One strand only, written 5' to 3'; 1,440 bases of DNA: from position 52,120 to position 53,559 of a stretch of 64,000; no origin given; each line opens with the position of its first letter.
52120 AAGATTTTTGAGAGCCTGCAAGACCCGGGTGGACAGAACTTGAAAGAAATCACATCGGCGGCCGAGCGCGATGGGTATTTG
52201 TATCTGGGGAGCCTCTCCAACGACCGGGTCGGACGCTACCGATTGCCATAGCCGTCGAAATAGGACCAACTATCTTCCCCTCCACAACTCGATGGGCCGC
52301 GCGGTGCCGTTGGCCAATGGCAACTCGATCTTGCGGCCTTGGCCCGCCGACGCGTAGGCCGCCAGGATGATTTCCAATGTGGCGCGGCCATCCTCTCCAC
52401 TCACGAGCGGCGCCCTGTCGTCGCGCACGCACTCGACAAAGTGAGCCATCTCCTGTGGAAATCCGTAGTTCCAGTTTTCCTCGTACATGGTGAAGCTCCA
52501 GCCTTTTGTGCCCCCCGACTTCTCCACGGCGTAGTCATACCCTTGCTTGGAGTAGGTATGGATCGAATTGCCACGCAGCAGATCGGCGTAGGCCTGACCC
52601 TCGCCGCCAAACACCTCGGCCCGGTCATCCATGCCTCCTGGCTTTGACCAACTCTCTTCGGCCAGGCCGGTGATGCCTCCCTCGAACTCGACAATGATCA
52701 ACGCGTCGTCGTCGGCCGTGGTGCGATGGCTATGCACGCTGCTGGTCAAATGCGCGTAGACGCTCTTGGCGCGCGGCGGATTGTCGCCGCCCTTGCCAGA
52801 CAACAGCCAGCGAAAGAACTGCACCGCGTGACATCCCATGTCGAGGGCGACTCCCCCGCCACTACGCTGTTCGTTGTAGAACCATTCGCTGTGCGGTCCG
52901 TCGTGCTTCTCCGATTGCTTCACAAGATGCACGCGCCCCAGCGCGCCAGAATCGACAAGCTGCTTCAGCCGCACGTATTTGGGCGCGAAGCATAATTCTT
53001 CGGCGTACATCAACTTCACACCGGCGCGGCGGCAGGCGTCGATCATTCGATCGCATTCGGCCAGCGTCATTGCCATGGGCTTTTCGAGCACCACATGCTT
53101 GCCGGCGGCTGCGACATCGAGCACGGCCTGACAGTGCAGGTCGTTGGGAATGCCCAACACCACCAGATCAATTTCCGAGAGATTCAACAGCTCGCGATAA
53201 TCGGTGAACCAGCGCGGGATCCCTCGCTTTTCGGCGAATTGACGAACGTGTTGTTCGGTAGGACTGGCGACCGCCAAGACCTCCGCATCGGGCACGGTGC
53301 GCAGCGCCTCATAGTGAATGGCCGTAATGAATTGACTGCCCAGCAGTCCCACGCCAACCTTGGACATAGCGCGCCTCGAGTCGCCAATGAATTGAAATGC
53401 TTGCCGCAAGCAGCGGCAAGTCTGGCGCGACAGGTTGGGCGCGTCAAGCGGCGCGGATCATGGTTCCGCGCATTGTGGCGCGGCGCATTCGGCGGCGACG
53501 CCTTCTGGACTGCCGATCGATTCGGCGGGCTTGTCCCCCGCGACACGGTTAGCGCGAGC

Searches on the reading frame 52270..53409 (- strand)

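Call 8: search_protein_families(library=pfam, proteins=[window:52270-53409:-], max_evalue=0.001)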
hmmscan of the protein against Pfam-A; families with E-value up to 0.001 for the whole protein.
window:52270-53409:- (379 aa): 4 families
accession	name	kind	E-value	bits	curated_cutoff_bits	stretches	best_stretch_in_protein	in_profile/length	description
PF22725.1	GFO_IDH_MocA_C3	-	6e-26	91.3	27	1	145-272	1-122/124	GFO/IDH/MocA C-terminal domain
PF01408.29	GFO_IDH_MocA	-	2.1e-25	90.2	24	1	19-135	2-118/120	Oxidoreductase family, NAD-binding Rossmann fold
PF02894.22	GFO_IDH_MocA_C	-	8.5e-22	78.5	22.9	1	149-363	1-218/218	Oxidoreductase family, C-terminal alpha/beta domain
PF03447.22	NAD_binding_3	-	0.00014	22.9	24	1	19-135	1-115/116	Homoserine dehydrogenase, NAD binding domain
